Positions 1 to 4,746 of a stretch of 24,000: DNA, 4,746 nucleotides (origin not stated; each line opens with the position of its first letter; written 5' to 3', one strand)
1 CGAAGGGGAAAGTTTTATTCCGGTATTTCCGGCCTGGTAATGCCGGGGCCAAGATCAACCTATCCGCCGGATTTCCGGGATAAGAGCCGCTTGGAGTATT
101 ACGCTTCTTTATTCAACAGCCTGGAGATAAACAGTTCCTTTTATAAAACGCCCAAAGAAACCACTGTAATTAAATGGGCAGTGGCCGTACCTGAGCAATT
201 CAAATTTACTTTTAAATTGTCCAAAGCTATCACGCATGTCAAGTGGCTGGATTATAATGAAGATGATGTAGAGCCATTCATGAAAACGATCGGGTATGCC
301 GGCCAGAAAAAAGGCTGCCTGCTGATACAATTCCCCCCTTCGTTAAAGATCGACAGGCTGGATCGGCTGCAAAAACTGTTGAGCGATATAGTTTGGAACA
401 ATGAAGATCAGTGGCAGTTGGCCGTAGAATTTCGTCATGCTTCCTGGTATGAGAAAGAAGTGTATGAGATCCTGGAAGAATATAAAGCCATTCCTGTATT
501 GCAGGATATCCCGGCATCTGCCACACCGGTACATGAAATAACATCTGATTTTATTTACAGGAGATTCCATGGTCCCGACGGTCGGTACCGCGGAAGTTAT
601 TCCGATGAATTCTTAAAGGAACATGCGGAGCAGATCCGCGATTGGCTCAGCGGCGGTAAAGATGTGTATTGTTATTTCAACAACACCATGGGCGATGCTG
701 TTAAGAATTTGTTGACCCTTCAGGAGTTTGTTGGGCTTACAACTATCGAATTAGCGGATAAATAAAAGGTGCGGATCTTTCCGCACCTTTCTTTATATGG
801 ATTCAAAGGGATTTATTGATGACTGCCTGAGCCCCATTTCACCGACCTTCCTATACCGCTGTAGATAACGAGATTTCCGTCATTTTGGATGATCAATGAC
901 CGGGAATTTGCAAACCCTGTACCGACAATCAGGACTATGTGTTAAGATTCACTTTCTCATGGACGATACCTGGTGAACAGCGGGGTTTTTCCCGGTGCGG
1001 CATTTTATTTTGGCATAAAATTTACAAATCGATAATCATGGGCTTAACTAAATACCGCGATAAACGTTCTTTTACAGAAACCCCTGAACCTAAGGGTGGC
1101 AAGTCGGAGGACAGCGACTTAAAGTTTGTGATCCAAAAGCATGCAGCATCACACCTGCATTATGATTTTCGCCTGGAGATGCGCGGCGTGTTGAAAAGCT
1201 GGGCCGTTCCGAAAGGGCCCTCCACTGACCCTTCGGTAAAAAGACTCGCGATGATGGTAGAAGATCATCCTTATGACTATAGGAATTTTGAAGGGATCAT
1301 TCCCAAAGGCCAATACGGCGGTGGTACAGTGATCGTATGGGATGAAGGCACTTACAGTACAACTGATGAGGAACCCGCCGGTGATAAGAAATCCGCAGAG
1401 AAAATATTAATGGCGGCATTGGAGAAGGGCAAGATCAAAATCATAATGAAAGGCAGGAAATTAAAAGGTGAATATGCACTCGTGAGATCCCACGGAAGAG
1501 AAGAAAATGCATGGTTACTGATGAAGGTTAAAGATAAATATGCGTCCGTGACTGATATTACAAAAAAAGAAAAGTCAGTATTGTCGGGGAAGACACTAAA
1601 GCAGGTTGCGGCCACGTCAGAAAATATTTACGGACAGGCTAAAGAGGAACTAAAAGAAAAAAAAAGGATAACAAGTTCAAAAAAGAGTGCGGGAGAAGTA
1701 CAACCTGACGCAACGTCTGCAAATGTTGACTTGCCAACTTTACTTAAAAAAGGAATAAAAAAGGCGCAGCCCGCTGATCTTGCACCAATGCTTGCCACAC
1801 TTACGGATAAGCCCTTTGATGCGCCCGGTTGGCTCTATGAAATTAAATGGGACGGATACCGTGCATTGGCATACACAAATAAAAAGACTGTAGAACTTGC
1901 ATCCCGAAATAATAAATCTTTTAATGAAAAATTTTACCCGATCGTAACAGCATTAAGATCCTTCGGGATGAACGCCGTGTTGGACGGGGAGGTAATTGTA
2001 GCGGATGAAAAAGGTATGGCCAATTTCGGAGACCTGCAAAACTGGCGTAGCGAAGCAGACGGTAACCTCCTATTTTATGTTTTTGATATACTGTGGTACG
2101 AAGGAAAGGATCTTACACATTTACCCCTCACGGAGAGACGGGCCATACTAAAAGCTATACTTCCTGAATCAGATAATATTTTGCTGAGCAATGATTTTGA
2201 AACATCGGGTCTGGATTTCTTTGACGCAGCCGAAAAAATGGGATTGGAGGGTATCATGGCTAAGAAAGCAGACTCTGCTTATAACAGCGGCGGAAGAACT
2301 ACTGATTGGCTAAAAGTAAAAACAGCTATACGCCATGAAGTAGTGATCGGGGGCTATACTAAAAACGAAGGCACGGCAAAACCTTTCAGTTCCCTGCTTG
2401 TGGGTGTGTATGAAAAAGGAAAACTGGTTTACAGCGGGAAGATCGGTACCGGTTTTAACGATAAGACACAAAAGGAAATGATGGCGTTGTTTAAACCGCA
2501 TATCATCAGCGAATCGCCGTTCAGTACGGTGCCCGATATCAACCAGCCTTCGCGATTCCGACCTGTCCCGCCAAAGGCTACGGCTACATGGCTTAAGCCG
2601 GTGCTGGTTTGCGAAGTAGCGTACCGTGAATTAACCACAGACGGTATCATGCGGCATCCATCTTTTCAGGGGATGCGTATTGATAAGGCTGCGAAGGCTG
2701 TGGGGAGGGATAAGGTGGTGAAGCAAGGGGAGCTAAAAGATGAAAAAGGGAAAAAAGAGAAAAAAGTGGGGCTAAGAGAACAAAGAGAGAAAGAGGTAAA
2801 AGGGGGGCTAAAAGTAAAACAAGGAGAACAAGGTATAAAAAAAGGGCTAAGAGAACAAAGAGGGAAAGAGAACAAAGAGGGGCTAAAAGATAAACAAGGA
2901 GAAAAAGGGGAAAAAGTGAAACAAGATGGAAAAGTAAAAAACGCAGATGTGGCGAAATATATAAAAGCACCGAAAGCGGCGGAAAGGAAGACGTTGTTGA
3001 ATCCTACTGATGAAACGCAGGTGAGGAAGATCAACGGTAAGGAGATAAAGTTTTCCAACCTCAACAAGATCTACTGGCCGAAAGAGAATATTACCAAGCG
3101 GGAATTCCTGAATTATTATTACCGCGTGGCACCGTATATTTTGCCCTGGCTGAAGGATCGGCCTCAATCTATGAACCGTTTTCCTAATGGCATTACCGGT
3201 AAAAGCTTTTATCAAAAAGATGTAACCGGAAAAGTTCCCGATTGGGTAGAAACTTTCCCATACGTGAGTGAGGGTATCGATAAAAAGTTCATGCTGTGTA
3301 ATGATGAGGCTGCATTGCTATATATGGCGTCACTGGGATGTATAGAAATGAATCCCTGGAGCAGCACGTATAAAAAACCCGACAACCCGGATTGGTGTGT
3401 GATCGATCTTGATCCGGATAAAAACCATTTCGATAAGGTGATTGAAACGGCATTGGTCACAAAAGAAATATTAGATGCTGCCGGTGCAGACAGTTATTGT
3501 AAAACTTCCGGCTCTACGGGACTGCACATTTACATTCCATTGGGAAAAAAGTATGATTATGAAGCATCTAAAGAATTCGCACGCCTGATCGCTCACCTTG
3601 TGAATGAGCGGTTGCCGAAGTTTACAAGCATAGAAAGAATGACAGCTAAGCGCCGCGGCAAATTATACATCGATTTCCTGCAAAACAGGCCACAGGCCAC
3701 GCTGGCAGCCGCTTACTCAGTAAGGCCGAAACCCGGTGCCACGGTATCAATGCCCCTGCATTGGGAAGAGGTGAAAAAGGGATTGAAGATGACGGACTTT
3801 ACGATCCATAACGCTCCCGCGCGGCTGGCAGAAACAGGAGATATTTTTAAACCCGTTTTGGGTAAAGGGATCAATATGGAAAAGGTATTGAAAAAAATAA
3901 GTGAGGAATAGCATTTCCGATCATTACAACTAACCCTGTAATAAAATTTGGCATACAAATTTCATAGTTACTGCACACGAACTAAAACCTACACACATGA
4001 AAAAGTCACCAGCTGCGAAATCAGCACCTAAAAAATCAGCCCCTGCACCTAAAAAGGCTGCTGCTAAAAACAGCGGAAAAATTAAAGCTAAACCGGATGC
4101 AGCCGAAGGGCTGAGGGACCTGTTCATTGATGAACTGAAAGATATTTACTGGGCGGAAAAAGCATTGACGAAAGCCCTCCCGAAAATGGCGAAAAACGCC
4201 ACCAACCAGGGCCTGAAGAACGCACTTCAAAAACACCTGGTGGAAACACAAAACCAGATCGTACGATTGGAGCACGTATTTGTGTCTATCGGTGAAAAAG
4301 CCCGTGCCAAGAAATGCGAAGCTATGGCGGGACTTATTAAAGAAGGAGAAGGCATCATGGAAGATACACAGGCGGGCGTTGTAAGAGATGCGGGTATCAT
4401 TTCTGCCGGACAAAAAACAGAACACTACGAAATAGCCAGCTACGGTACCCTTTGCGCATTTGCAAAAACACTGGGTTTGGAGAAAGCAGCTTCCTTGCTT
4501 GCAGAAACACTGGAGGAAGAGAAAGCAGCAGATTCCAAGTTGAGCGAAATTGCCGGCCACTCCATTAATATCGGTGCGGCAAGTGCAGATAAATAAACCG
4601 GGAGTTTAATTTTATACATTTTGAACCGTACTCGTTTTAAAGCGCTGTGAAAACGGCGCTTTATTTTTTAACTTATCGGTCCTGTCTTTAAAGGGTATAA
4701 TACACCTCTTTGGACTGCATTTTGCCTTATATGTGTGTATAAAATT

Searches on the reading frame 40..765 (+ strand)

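Call 38: search_protein_families(library=pfam, proteins=[window:40-765:+], max_evalue=0.001)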
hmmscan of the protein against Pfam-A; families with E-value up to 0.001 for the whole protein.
window:40-765:+ (241 aa): 1 family
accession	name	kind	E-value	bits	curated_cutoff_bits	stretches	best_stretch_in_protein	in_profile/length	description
PF01904.24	DUF72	-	7.9e-66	222.6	25.3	1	8-229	1-216/217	Protein of unknown function DUF72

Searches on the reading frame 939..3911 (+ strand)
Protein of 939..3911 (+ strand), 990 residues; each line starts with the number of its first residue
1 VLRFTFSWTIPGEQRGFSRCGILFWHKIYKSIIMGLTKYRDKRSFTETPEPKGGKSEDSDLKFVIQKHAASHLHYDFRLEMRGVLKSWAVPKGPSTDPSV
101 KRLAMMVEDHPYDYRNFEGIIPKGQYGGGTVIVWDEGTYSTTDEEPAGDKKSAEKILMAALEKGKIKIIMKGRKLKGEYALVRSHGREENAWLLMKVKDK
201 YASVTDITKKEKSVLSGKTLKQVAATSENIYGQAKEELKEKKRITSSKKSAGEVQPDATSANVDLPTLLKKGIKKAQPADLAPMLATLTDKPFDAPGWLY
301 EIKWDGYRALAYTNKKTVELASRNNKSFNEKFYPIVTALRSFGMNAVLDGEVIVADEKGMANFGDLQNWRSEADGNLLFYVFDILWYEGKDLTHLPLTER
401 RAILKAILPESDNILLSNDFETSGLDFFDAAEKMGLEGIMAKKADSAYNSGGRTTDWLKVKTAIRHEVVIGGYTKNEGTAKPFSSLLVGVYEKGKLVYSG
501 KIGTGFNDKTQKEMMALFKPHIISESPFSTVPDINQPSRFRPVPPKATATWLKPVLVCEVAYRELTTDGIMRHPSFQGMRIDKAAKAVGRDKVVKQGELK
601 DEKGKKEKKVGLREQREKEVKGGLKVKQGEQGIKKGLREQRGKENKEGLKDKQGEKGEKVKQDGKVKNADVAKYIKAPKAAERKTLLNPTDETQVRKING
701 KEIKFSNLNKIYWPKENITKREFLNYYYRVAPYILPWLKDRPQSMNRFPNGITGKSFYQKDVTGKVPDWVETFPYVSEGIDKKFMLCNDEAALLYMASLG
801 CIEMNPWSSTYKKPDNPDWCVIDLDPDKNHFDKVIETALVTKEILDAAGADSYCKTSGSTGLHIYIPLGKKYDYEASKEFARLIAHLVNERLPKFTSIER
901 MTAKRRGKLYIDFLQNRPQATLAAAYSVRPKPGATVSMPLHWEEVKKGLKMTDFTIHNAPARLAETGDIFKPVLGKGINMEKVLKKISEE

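Call 38: search_protein_families(library=pfam, proteins=[window:939-3911:+], max_evalue=0.001)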
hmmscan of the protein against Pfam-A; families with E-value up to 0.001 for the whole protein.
window:939-3911:+ (990 aa): 6 families
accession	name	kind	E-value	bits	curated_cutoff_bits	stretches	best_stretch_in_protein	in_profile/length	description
PF21686.3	LigD_Prim-Pol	-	1.2e-89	300.7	27.4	1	719-970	1-254/254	LigD, primase-polymerase domain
PF13298.12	LigD_N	-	1.5e-43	147.7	31.1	1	66-183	1-107/107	DNA Ligase D 3'-phosphoesterase domain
PF01068.26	DNA_ligase_A_M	-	4e-35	121.8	26.2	1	283-461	1-204/204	ATP dependent DNA ligase domain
PF04679.21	DNA_ligase_A_C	-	2.1e-25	89.4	27.5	1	480-583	2-94/94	ATP dependent DNA ligase C terminal region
PF09414.15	RNA_ligase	-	9.8e-05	23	27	1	298-461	3-171/171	RNA ligase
PF01331.24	mRNA_cap_enzyme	-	0.00051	20.4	29.6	0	303-407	23-120/194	mRNA capping enzyme, catalytic domain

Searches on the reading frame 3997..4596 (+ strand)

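Call 38: search_protein_families(library=pfam, proteins=[window:3997-4596:+], max_evalue=0.001)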
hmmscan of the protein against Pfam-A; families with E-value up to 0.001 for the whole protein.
window:3997-4596:+ (199 aa): 1 family
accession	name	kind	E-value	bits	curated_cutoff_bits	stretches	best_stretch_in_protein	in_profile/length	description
PF05974.18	DUF892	-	1.5e-59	201.1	23.7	1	39-192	2-156/159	Domain of unknown function (DUF892)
